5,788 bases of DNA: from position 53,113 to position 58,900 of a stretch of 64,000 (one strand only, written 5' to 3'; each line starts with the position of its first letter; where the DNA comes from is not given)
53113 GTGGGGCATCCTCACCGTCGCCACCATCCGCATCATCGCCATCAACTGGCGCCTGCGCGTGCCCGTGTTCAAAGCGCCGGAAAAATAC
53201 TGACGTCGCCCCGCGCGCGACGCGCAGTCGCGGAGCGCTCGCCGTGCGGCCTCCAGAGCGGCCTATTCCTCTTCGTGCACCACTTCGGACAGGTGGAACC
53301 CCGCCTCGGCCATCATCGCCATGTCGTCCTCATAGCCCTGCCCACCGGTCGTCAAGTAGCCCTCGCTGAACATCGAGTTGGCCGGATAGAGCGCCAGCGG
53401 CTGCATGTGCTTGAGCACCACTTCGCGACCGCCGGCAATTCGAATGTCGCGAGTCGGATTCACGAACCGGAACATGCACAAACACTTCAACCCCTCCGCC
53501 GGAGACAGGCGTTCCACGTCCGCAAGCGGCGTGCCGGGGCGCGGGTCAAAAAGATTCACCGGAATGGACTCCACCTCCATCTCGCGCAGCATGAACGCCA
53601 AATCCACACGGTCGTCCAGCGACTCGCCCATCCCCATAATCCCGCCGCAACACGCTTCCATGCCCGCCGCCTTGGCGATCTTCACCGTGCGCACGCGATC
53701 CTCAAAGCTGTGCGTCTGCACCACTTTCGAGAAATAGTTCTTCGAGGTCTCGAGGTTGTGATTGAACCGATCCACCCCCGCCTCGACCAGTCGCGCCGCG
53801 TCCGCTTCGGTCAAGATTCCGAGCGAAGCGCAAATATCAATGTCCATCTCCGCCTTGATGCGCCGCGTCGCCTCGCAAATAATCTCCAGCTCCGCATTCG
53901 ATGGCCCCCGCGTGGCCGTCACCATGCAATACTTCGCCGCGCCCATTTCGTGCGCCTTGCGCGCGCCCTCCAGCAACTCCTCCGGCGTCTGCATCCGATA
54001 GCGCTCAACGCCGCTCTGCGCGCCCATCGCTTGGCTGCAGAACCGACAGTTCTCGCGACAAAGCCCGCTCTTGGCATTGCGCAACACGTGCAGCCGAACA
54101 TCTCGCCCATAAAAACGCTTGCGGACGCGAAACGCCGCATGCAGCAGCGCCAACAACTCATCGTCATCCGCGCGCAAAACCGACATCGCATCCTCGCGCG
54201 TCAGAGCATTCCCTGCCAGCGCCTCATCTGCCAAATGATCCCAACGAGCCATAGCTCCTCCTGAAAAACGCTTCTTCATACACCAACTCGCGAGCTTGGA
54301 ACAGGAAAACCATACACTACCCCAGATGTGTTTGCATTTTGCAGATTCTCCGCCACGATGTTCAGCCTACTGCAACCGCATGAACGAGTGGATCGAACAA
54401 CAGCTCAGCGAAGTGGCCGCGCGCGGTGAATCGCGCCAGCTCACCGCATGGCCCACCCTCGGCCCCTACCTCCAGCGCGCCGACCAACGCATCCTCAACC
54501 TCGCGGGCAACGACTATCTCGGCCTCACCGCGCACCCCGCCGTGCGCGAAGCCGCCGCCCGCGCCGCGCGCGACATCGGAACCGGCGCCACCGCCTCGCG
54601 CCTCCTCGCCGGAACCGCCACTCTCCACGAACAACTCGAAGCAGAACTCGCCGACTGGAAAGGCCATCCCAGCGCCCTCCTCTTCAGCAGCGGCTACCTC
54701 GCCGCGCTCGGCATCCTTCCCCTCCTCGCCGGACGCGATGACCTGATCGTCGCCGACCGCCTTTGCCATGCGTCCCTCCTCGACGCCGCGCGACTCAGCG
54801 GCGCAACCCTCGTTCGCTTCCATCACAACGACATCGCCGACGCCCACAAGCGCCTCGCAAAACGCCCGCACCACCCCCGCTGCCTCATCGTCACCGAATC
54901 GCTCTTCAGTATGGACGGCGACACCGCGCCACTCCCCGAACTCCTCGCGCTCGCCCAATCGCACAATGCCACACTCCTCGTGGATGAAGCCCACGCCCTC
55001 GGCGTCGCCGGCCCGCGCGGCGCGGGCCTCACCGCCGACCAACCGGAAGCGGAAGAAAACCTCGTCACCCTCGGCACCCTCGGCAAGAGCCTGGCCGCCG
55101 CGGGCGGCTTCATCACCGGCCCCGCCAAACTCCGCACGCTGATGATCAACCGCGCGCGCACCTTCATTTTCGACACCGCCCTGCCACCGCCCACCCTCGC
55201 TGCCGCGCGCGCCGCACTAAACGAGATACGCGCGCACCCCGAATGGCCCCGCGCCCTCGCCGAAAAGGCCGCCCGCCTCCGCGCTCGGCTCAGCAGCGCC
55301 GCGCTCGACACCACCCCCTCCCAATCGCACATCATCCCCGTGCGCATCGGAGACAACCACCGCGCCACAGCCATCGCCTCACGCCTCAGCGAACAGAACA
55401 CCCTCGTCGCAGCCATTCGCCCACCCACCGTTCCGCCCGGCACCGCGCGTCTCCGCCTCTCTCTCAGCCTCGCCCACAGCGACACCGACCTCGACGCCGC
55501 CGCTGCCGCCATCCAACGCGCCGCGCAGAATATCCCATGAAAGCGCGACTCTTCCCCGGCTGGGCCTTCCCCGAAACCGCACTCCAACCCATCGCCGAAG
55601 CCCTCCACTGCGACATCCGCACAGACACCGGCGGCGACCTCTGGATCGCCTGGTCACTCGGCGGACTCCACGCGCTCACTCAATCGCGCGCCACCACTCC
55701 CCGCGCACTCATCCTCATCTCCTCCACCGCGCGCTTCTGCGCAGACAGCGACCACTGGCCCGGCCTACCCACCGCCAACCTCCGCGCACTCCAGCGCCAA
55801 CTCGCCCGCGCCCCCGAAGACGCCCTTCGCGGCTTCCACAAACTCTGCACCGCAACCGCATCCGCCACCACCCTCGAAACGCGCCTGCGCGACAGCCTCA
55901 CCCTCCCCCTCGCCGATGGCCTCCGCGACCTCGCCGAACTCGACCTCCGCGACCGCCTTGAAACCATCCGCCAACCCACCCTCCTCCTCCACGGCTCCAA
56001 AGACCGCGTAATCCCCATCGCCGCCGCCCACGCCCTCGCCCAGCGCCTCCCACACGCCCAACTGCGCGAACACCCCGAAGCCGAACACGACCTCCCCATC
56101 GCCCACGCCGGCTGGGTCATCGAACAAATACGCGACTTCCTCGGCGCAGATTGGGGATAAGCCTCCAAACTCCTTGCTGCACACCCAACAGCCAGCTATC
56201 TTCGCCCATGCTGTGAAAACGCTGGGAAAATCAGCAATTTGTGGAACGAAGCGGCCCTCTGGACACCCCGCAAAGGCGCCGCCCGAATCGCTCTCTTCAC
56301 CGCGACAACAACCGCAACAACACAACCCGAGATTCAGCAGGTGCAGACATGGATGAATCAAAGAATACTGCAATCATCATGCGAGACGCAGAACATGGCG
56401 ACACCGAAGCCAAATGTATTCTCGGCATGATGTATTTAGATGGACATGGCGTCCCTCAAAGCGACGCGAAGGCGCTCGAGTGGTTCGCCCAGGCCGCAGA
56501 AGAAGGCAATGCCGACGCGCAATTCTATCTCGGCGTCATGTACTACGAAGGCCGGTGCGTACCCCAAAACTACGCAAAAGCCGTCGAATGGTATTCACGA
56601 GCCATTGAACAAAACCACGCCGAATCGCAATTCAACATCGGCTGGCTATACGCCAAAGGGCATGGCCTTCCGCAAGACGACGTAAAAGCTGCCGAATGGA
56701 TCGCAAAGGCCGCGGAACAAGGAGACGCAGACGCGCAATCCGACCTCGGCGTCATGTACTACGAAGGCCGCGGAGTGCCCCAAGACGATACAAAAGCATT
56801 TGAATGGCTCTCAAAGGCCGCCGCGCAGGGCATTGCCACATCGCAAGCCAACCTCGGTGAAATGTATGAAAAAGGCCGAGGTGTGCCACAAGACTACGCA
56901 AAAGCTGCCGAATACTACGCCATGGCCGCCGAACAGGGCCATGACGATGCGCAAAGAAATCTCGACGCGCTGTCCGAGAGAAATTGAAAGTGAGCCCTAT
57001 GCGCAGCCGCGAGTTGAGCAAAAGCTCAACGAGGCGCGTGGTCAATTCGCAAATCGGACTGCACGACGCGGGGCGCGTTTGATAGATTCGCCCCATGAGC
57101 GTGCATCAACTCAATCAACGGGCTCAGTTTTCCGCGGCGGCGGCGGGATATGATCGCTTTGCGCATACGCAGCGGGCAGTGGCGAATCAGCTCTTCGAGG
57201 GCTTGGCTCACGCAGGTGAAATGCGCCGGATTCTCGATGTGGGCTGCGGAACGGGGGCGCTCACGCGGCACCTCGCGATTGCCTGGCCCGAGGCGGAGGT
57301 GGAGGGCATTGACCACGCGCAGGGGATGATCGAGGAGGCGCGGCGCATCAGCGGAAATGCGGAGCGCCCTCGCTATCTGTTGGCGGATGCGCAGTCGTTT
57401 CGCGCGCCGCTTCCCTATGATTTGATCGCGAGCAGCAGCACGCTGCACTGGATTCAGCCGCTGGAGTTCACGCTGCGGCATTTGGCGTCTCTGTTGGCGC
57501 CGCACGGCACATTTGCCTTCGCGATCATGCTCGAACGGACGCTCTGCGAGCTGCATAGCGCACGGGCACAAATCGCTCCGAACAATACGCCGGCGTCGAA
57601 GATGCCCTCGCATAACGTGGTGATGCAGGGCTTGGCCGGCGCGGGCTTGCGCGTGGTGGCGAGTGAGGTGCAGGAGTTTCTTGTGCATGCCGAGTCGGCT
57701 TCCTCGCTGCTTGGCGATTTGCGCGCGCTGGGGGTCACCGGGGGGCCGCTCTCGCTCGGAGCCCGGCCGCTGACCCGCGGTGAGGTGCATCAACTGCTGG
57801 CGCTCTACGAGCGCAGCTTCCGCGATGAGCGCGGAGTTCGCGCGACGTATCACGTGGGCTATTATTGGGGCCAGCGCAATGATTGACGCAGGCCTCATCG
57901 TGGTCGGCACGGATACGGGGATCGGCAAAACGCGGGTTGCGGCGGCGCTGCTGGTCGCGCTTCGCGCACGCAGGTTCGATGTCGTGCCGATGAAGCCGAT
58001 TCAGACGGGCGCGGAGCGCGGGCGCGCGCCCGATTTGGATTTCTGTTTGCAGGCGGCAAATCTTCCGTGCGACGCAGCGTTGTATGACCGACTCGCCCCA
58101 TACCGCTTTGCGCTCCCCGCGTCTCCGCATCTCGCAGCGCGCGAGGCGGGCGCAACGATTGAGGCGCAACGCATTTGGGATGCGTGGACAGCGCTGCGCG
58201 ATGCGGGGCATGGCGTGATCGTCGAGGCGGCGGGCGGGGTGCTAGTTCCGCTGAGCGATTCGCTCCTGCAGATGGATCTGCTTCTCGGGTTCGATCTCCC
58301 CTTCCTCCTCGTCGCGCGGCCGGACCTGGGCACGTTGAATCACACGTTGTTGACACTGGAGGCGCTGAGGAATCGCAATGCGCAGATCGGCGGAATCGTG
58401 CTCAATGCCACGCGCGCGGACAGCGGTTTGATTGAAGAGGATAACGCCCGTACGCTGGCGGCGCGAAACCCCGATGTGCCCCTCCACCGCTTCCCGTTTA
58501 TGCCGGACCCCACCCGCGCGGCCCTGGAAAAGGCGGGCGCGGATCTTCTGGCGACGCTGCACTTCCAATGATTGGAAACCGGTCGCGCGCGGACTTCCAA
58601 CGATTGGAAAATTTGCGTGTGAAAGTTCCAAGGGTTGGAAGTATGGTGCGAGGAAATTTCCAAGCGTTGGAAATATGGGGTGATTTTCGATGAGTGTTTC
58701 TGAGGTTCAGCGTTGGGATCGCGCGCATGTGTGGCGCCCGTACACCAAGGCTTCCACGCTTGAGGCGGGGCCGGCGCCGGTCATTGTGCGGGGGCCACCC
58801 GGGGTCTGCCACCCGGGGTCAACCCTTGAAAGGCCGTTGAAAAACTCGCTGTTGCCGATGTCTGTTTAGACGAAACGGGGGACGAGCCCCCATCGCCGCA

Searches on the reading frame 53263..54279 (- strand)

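Call 20: search_protein_families(library=pfam, proteins=[window:53263-54279:-], max_evalue=0.01)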
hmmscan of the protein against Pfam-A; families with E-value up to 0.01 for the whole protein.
window:53263-54279:- (338 aa): 2 families
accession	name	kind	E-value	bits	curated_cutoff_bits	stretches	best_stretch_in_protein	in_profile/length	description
PF04055.27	Radical_SAM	-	2.4e-26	93.3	29.5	1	73-229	6-164/166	Radical SAM superfamily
PF06968.18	BATS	-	1.4e-22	80.1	22.2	1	240-328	1-87/88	Biotin and Thiamin Synthesis associated domain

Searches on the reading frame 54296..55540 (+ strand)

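Call 20: search_protein_families(library=pfam, proteins=[window:54296-55540:+], max_evalue=0.01)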
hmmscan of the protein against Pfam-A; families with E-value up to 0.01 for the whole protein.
window:54296-55540:+ (414 aa): 3 families
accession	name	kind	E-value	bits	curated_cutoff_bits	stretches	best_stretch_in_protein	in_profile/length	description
PF00155.27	Aminotran_1_2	-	2.7e-59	201.6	19.7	1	66-406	3-361/361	Aminotransferase class I and II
PF01053.26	Cys_Met_Meta_PP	-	0.0029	16.6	27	1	111-234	54-177/381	Cys/Met metabolism PLP-dependent enzyme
PF01041.23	DegT_DnrJ_EryC1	-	0.0043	16.8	19.8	0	111-237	26-152/360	DegT/DnrJ/EryC1/StrS aminotransferase family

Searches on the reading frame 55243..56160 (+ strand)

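Call 20: search_protein_families(library=pfam, proteins=[window:55243-56160:+], max_evalue=0.01)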
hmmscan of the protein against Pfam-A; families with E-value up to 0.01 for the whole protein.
window:55243-56160:+ (305 aa): 2 families
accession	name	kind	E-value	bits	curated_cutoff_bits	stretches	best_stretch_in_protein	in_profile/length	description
PF12146.15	Hydrolase_4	-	2.5e-07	30.7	27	1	136-284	82-234/239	Serine aminopeptidase, S33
PF00561.26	Abhydrolase_1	-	2.8e-07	30.9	25.8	1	230-286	186-242/245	alpha/beta hydrolase fold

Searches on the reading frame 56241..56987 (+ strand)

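Call 20: search_protein_families(library=pfam, proteins=[window:56241-56987:+], max_evalue=0.01)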
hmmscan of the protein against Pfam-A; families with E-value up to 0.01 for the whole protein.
window:56241-56987:+ (248 aa): 6 families
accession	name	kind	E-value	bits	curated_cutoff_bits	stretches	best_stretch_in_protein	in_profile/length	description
PF08238.18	Sel1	-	2.3e-59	196.2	30.7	5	163-197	1-35/36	Sel1 repeat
PF23310.1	TPR_27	-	1.5e-05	25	27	0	77-102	47-72/110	Plant tetratrico peptide repeats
PF22899.2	SMCHD1_S5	-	1.6e-05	25.3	27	0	145-196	46-97/168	SMCHD1, ribosomal S5 domain 2-like domain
PF20604.3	DUF6798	-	0.00019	21.5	26.9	0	107-120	44-57/61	Domain of unknown function (DUF6798)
PF13432.12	TPR_16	-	0.00042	21.1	32.7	1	77-124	18-60/65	Tetratricopeptide repeat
PF13174.12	TPR_6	-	0.0019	19.2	26.3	0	92-124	1-29/33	Tetratricopeptide repeat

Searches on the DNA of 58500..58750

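Call 34: search_rna_families(source=window, start=58500, end=58750, threshold=evalue, max_evalue=10)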
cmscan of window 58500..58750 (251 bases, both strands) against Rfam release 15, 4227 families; matches with E-value up to 10: 2.
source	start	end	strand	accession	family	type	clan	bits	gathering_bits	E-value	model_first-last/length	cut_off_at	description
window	58592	58674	-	RF00726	mir-87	Gene; miRNA;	-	14.2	49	2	1-79/79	no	mir-87 microRNA precursor family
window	58564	58582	+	RF01308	sR58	Gene; snRNA; snoRNA; CD-box;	-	13.2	55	1.9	1-55/55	no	Small nucleolar RNA sR58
